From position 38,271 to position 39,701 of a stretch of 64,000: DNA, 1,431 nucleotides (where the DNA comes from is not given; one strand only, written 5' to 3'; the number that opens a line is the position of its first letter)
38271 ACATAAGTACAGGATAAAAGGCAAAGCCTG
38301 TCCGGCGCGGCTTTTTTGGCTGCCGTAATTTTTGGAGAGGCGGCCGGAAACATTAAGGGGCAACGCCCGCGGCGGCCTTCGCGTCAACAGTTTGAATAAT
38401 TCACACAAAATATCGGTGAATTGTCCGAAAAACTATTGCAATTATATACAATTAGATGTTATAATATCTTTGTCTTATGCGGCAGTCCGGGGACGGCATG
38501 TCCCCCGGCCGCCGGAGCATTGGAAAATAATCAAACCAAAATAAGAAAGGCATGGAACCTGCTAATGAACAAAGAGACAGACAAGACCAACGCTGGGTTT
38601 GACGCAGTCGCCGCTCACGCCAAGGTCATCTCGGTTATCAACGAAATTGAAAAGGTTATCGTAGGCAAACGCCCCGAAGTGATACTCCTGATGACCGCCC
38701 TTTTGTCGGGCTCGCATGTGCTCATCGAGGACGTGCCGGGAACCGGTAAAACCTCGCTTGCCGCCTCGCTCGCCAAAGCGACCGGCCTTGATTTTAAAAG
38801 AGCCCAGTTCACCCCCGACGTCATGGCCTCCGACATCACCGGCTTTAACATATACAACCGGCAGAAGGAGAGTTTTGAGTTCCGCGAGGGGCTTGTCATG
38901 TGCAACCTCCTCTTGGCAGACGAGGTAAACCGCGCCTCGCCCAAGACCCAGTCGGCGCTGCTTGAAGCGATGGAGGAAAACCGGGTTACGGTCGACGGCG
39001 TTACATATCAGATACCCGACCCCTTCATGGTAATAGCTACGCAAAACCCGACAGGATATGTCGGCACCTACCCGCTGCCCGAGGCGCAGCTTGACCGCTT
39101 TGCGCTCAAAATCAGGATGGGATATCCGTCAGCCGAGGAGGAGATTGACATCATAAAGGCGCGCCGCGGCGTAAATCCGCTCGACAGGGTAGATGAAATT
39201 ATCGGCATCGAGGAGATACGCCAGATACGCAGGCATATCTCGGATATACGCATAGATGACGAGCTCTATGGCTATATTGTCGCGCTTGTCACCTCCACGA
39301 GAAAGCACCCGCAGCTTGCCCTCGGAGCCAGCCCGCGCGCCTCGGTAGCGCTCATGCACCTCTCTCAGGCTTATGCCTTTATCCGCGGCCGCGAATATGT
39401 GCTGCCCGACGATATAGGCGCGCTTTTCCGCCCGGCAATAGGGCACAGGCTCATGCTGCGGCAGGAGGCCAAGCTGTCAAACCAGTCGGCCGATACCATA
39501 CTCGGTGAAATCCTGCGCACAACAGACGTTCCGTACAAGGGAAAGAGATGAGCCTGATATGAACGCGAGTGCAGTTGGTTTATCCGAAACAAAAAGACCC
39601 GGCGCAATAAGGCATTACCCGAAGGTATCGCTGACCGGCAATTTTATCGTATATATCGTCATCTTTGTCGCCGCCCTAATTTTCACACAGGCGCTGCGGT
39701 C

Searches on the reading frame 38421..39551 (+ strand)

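Call 86: search_protein_families(library=pfam, proteins=[window:38421-39551:+], max_evalue=0.0001)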
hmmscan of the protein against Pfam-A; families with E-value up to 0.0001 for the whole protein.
window:38421-39551:+ (376 aa): 6 families
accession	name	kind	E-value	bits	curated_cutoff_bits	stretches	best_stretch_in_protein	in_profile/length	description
PF07726.17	AAA_3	-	2.7e-58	196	27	1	99-228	1-130/131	ATPase family associated with various cellular activities (AAA)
PF17863.7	AAA_lid_2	-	6.4e-22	77.5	22.7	1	292-363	2-73/74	AAA lid domain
PF07728.20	AAA_5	-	9.1e-13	48.8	22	1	100-227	2-139/139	AAA domain (dynein-related subfamily)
PF00004.35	AAA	-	5.3e-07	30.6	21.2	1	105-234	6-130/131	ATPase family associated with various cellular activities (AAA)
PF20030.5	bpMoxR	-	1.4e-05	24.8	27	1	68-252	2-185/205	MoxR domain in the MoxR-vWA-beta-propeller ternary systems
PF00493.29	MCM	-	2.9e-05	23.8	23.3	1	96-212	56-175/224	MCM P-loop domain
